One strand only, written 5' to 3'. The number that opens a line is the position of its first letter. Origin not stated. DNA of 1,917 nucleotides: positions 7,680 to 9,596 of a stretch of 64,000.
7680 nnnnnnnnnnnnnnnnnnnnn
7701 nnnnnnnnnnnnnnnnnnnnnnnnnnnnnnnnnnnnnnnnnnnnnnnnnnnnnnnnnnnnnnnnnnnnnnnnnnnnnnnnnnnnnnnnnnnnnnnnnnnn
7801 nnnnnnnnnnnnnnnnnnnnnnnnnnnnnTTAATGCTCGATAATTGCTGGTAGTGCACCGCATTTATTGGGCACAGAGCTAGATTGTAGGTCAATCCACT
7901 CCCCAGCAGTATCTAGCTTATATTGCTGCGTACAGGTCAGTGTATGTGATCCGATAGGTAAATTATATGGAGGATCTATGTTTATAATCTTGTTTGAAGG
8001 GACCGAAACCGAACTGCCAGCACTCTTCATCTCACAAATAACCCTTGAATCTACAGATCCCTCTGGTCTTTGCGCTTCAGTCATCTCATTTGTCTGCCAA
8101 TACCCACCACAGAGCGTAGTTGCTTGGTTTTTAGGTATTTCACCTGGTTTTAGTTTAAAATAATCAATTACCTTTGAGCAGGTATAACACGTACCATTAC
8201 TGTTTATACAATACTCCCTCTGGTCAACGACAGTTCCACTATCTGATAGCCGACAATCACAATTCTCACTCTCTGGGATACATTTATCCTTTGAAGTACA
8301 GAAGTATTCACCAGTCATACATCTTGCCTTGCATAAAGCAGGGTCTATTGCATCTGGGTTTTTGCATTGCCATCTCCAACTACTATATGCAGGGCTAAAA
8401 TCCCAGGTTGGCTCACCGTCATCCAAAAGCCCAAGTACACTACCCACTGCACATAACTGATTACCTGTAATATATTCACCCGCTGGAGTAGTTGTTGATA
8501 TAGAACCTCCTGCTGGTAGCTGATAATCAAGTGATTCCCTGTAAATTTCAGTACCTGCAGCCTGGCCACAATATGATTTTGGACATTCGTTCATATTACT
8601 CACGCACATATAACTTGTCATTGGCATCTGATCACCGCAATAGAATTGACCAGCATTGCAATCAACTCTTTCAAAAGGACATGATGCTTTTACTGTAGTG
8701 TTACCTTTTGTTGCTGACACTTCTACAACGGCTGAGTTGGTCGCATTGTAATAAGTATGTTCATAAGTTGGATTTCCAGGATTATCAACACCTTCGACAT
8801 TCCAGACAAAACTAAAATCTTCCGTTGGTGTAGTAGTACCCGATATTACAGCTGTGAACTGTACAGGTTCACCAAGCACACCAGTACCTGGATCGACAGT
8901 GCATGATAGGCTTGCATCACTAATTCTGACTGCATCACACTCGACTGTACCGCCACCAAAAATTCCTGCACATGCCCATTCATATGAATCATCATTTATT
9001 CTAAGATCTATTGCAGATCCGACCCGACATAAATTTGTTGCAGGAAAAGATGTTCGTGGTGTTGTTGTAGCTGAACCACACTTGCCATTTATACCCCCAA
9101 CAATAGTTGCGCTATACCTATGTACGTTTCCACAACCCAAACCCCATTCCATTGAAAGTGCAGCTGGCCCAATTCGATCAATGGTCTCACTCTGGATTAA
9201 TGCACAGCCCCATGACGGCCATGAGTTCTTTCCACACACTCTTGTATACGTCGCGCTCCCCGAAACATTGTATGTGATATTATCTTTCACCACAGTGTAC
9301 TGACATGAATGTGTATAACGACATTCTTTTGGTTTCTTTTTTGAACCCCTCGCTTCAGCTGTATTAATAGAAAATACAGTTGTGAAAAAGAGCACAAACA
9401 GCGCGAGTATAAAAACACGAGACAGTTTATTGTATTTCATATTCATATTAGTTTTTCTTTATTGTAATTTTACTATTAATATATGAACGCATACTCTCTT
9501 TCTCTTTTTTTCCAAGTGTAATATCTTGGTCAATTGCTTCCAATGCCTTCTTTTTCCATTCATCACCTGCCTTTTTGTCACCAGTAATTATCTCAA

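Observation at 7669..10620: Two-gene cassette (Cys-rich secreted PKD-like protein plus TPR protein) inserted between rpsG and fusA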

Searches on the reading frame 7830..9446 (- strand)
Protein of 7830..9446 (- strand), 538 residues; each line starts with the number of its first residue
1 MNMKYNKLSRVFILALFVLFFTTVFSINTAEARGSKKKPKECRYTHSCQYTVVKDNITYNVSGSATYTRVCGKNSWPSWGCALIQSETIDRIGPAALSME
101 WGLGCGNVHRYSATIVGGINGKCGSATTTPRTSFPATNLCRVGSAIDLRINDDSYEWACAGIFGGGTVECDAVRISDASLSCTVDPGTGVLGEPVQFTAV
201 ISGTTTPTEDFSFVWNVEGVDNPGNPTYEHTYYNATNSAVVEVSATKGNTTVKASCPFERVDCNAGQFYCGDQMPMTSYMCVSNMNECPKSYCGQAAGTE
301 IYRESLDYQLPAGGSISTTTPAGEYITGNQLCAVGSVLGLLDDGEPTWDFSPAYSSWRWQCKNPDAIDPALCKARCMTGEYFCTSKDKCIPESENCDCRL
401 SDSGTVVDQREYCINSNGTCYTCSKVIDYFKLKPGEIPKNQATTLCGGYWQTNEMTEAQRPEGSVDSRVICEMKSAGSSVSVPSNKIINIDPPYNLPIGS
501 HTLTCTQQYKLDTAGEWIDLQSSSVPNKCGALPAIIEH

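Call 3: search_protein_families(library=pfam, proteins=[window:7830-9446:-], max_evalue=1)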
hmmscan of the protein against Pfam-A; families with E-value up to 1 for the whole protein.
window:7830-9446:- (538 aa): 1 family
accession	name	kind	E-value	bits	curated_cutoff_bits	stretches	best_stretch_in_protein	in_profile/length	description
PF00801.26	PKD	-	0.1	13.1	23.5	1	182-236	4-57/80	PKD domain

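Call 8: find_encoding_contigs(protein=window:7830-9446:-, flank=10000, max_places=6)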
Protein window:7830-9446:- (538 aa): 12 contigs read that carry it; 3 places shown.
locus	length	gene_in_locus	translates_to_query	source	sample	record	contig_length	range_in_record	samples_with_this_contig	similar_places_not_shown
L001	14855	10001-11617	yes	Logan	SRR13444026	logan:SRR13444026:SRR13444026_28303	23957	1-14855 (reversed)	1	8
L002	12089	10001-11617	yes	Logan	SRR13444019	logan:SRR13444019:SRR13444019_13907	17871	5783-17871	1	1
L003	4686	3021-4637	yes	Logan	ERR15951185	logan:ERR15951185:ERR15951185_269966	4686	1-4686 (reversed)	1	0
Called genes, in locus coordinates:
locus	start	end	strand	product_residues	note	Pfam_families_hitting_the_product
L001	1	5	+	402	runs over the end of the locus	PF00162:PGK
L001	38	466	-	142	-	PF11969:DcpS_C, PF01230:HIT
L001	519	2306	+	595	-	PF01368:DHH, PF02272:DHHA1, PF17768:RecJ_OB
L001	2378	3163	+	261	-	PF00075:RNase_H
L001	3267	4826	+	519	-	PF03772:Competence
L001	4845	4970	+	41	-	-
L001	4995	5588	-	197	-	PF02777:Sod_Fe_C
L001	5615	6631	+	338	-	PF00753:Lactamase_B (weak)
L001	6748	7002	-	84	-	PF00830:Ribosomal_L28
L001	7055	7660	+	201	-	PF02163:Peptidase_M50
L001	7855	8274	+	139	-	PF00164:Ribosom_S12_S23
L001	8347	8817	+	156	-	PF00177:Ribosomal_S7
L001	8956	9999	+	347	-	PF25062:ARM_TT21_N (weak), PF17874:TPR_MalT (weak), PF00515:TPR_1 (weak), PF13432:TPR_16, PF14559:TPR_19 (weak), PF00515:TPR_1, PF13414:TPR_11, PF14559:TPR_19, +13 more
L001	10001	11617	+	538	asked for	-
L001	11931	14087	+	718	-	PF00009:GTP_EFTU, PF03144:GTP_EFTU_D2, PF22042:EF-G_D2, PF14492:EFG_III, PF16658:RF3_C (weak), PF03764:EFG_IV, PF00679:EFG_C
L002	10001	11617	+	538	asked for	-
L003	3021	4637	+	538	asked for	-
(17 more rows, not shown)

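Call 9: find_homologous_proteins(query=window:7830-9446:-, max_evalue=0.001)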
Query window:7830-9446:- (538 aa): 5 proteins with E <= 0.001 among 8000 candidates.
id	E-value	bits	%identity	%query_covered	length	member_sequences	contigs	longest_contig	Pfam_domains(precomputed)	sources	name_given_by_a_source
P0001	0.0e+0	1264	100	100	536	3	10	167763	-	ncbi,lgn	-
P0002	1.7e-150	521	46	98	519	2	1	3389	-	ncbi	-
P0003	2.8e-149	517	47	96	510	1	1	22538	-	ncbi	-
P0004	1.6e-144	501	45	99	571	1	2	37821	-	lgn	-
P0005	5.9e-4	37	39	10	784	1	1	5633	PF19028.7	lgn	-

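Call 19: find_encoding_contigs(protein=P0003, flank=10000, max_places=3)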
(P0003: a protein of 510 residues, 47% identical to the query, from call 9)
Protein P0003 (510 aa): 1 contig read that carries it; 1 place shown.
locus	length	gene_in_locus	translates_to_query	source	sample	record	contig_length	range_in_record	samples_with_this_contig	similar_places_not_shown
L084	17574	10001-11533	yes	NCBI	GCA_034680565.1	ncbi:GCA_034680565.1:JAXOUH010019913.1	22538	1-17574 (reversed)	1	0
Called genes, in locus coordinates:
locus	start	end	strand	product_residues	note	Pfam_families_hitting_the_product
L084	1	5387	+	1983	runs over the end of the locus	-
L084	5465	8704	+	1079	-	-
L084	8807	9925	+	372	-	PF13174:TPR_6 (faint), PF13176:TPR_7 (faint), PF13181:TPR_8 (faint), PF13414:TPR_11 (faint), PF13428:TPR_14 (faint), PF00515:TPR_1 (weak), PF07719:TPR_2 (weak), PF14559:TPR_19 (weak), +3 more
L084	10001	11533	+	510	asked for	-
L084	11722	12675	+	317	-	-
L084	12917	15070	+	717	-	PF00009:GTP_EFTU, PF03144:GTP_EFTU_D2, PF22042:EF-G_D2, PF14492:EFG_III, PF16658:RF3_C (weak), PF03764:EFG_IV, PF00679:EFG_C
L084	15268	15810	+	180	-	PF00156:Pribosyltran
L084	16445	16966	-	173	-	-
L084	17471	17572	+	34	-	?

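Call 20: find_encoding_contigs(protein=P0004, flank=10000, max_places=3)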
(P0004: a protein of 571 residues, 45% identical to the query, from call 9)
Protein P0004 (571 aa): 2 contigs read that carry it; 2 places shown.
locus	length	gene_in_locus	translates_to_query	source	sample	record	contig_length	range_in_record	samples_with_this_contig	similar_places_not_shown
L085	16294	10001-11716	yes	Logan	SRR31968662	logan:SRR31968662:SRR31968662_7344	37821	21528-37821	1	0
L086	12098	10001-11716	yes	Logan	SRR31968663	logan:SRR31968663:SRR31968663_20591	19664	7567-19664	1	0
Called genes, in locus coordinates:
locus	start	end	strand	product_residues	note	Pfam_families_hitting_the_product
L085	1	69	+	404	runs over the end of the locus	PF00162:PGK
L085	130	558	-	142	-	PF11969:DcpS_C, PF01230:HIT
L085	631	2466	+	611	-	PF01368:DHH, PF02272:DHHA1, PF17768:RecJ_OB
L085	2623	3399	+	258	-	PF00075:RNase_H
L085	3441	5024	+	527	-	PF03772:Competence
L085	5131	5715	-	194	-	PF02777:Sod_Fe_C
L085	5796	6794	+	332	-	PF00753:Lactamase_B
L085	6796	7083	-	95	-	PF00830:Ribosomal_L28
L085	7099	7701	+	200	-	PF02163:Peptidase_M50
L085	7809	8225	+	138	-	PF00164:Ribosom_S12_S23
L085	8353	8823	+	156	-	PF00177:Ribosomal_S7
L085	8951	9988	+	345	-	PF12569:NatA_aux_su (faint), PF00515:TPR_1 (weak), PF07719:TPR_2 (weak), PF13414:TPR_11 (weak), PF13432:TPR_16 (weak), PF00515:TPR_1 (weak), PF13414:TPR_11 (weak), PF14559:TPR_19 (weak), +13 more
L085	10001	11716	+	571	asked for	-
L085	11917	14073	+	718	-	PF00009:GTP_EFTU, PF03144:GTP_EFTU_D2, PF22042:EF-G_D2, PF14492:EFG_III, PF16658:RF3_C (weak), PF03764:EFG_IV, PF00679:EFG_C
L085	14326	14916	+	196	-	-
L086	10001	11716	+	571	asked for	-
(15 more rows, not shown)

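Call 21: find_encoding_contigs(protein=P0002, flank=10000, max_places=3)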
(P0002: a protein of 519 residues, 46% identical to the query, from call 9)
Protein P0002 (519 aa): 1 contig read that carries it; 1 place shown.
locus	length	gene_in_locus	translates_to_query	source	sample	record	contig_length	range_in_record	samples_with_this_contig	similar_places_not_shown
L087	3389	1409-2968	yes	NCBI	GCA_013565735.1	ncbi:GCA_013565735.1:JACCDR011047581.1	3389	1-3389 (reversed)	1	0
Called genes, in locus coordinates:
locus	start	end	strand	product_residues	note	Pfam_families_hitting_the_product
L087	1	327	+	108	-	?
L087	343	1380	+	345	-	PF00515:TPR_1 (weak), PF07719:TPR_2 (weak), PF13414:TPR_11 (weak), PF13431:TPR_17 (weak), PF00515:TPR_1, PF07719:TPR_2 (weak), PF14559:TPR_19, PF13431:TPR_17 (weak), +9 more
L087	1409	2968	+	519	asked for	-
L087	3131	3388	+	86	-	?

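Call 24: search_protein_families(library=ncbifam, proteins=[window:7830-9446:-], max_evalue=1)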
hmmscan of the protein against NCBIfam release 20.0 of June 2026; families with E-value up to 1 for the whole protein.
window:7830-9446:- (538 aa): 0 families

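Call 25: search_solved_structures(query=A1, max_evalue=1, show_alignments=2)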
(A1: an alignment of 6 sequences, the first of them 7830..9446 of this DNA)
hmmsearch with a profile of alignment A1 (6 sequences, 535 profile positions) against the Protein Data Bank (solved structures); distinct sequences matched with E-value up to 1: 2.
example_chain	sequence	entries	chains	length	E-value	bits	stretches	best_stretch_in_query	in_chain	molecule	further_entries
5vf3_Z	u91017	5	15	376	2.3e-06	30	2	171-248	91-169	Highly immunogenic outer capsid protein | Hoc, highly immunogenic outer capsid protein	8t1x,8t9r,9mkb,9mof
9v3f_E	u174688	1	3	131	0.11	14.5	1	195-277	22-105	C-type nanoantibody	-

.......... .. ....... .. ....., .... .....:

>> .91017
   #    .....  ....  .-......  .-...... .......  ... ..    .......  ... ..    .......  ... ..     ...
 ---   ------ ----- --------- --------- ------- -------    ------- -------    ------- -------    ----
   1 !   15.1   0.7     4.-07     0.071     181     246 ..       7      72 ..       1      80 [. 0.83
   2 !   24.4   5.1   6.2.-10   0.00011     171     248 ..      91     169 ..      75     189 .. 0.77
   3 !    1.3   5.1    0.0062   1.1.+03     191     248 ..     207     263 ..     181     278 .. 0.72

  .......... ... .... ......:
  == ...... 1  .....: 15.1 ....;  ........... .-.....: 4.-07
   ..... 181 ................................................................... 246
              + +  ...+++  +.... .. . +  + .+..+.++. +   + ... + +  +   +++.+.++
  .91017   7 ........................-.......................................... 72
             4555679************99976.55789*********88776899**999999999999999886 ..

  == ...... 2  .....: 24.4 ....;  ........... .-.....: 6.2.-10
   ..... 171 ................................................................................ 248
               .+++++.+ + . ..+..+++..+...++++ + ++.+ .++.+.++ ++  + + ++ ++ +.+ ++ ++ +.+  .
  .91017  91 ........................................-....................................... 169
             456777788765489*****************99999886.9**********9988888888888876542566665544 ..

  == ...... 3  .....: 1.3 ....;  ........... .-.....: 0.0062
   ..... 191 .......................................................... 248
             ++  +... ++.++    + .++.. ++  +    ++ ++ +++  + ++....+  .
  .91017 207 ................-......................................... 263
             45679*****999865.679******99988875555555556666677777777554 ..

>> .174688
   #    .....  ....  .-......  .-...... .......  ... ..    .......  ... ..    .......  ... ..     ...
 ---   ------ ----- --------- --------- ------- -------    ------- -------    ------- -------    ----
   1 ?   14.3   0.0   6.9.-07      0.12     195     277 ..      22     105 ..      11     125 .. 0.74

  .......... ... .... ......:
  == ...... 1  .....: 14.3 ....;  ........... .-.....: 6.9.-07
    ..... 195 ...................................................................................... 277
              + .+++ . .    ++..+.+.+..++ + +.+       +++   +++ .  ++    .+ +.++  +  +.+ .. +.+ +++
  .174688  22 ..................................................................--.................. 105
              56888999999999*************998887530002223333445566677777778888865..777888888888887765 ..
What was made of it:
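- On Ig-like beta-sandwich domain (generic): The profile of 6 orthologues matches T4 Hoc at E=2.3e-6, best domain 1.1e-4 (call 25).
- Closest known: Ig-like decoration and adhesin domains. Same: Residues 171-248 match the Hoc Ig-like domains at the profile level, E=2.3e-6 (call 25).
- Checked: Only a generic Ig-like domain at residues 171-248 is supported, by a profile match to phage T4 Hoc at E=2e-6 (call 25).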

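Call 26: predict_structure(alignment_id=A2)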
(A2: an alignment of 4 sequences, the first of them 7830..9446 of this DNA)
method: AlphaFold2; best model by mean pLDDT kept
length: 538 residues; sequences in the alignment: 4
mean_pLDDT: 44.1   pTM: 0.26
mean pLDDT of the five models: 44.1, 41.9, 40.1, 36.7, 36.2
residues with pLDDT >= 90: 0; 70-90: 47; 50-70: 136; < 50: 355
segments of 3 or more residues with pLDDT < 50: 1-10, 21-39, 104-106, 125-137, 161-166, 170-177, 186-189, 203-206, 235-237, 261-515, 520-538
pLDDT, mean of each block of 10 residues (from residue 1): 41 55 41 38 69 60 70 53 60 54 57 59 44 50 60 59 48 43 57 68 54 77 77 58 72 66 41 30 32 24 24 26 28 31 25 27 28 28 27 34 40 39 27 23 25 25 35 36 36 37 45 46 33 33
secondary structure, 60 per line:
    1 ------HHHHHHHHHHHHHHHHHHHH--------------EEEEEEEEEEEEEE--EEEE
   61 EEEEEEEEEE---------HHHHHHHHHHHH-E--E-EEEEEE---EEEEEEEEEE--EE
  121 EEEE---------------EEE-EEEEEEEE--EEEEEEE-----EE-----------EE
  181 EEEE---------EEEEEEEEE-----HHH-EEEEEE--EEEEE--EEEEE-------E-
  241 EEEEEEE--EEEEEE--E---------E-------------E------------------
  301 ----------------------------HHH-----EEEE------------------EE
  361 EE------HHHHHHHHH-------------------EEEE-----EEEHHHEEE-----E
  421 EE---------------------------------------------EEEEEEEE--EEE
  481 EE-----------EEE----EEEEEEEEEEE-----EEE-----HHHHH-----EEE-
elements in order: H7-26 E41-54 E57-70 H80-91 E98-103 E107-116 E119-124 E140-142 E144-151 E154-160 E179-184 E194-202 E212-217 E220-224 E227-231 E241-247 E250-255 E337-340 E359-362 H369-377 E397-400 E406-408 E412-414 E420-422 E468-475 E478-482 E494-496 E501-511 E517-519 H525-529 E535-537
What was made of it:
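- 9348..9446 (-): Predicted Sec signal peptide, residues 1-33, with AEA|R cleavage. Residues 7-26 are helical in the model (call 26).
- On Ig-like beta-sandwich domain (generic): Strands at 179-255 have pLDDT 55-77 (call 26).
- Closest known: Ig-like decoration and adhesin domains. Same: Strands are predicted there (call 26).
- The Cys-protein model is poor (pLDDT 44 from 4 sequences, call 26), so domain folds beyond the Ig-like part are not established.
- Tried and rejected: AlphaFold2 of the Cys protein with the 4 permitted sequences gave pLDDT 44 (call 26).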

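Call 29: search_protein_representatives(alignment_id=A2)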
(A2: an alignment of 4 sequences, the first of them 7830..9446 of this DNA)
Query: 4 sequences, 518 profile positions. Proteins with E-value up to 0.001 (for the whole library): 2280; up to 1e-10: 725; up to 1e-30: 127. The best 150 are listed.
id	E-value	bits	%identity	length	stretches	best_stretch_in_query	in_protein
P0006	2.1e-221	752.8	-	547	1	1-518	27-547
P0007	9.4e-114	397.6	-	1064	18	102-162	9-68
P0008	2.9e-110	386.1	-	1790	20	105-163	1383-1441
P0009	8.1e-103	361.5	-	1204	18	103-161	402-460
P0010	6.6e-102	358.5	-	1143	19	106-162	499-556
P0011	2.3e-94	333.7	-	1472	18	103-162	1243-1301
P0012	7.5e-88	312.1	-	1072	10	104-163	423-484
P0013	3.1e-84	300.2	-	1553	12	103-163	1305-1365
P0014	3.7e-84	299.9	-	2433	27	104-166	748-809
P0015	8.3e-81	288.9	-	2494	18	104-162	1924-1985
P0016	2.0e-80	287.7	-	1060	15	105-164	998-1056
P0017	3.6e-70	253.8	-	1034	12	103-163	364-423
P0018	7.2e-70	252.8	-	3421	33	119-205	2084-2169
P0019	2.3e-65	237.9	-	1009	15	107-162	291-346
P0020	2.4e-63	231.3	-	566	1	15-517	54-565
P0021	3.6e-63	230.7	-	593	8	92-162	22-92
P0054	2.5e-44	168.5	-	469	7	92-161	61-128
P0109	2.1e-33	132.5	-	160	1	33-162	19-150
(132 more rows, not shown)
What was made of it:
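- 8931..9086 (-): Four-Cys 'CG' module, residues 121-172 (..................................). One copy of a widespread tandem repeat. The repeat is the region matched in most of the 2280 hits of the profile search (call 29).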

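Call 30: search_protein_families(library=pfam, proteins=[P0006, P0020, P0007, P0009, P0012, P0021, P0054, P0109], max_evalue=0.01)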
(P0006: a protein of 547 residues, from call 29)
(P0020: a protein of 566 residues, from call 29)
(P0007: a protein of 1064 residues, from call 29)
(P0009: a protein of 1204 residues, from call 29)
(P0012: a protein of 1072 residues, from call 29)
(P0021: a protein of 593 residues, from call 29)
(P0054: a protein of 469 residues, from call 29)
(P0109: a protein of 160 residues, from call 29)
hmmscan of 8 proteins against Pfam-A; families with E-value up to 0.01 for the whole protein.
P0006 (547 aa): 0 families

P0020 (566 aa): 0 families

P0007 (1064 aa): 0 families

P0009 (1204 aa): 0 families

P0012 (1072 aa): 0 families

P0021 (593 aa): 0 families

P0054 (469 aa): 1 family
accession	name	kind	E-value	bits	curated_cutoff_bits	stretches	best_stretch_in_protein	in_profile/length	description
PF05593.20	RHS_repeat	-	4.9e-05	24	22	1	26-50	14-38/38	RHS Repeat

P0109 (160 aa): 0 families

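Call 32: find_related_loci(query=A1, collection=metagenome_contigs, flank=7000)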
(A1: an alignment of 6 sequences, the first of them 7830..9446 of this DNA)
Query A1 (538 aa) in metagenome_contigs; peptide patterns used: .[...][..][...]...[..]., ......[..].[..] (x = any residue, [..] = any of these).
148 stretches matched a pattern; 3 encode a relative of the query (tblastn E <= 1e-3); 3 distinct loci.
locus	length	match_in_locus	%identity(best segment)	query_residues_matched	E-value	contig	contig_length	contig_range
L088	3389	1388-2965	46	6-538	3e-156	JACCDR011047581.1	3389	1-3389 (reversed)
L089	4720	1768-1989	43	40-116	8e-14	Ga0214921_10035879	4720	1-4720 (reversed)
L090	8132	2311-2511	38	48-116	2e-10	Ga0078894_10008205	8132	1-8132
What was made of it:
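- Tried and rejected: The metagenome scan with the Cys-protein alignment added only 2 new loci, L089 and L090 (call 32).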

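Call 84: search_protein_families(library=ncbifam, proteins=[P0054, P0021, P0007], max_evalue=0.1)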
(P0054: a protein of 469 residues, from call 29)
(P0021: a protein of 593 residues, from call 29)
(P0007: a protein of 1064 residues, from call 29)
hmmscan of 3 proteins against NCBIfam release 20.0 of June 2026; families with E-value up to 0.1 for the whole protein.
P0054 (469 aa): 1 family
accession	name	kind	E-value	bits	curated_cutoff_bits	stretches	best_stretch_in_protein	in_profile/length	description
TIGR01643.1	YD_repeat_2x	repeat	2.6e-05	24.6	15.8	1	25-49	13-38/42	YD repeat-containing protein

P0021 (593 aa): 0 families

P0007 (1064 aa): 0 families
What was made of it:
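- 8931..9086 (-): It has no Pfam or NCBIfam model (calls 30, 84).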

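Call 88: search_protein_families(library=phrogs, proteins=[window:7830-9446:-], max_evalue=0.01)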
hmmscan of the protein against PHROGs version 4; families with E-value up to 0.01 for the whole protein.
window:7830-9446:- (538 aa): 0 families

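Call 89: search_protein_families(library=padloc, proteins=[window:7830-9446:-], max_evalue=0.01)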
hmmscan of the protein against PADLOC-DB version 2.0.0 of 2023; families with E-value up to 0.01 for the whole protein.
window:7830-9446:- (538 aa): 0 families

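Call 91: search_dna_similar(query=window:7830-9446:-, collection=phages, mode=protein, max_evalue=0.001, max_rows=8)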
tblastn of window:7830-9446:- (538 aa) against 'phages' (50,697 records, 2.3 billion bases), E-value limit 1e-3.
No match.
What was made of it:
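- Closest known: Ig-like decoration and adhesin domains. Different: There is no PHROG or phage-genome match (calls 88, 91).
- There are no phage or defence matches for the Cys protein (calls 88, 89, 91).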

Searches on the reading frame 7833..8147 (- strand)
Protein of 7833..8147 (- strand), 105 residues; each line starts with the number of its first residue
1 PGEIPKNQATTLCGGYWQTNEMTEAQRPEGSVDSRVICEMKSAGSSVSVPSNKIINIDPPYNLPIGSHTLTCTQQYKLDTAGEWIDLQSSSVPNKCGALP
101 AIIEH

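Call 79: search_solved_structures(query=A5, max_evalue=10)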
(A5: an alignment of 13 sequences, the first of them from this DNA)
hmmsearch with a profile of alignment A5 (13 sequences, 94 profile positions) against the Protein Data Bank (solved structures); distinct sequences matched with E-value up to 10: 0.
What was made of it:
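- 7833..8147 (-): C-terminal domain, residues 434-538, with 4 conserved Cys. It ends C-x3-P-x3-E-x-COOH (here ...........). No PDB match (call 79).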
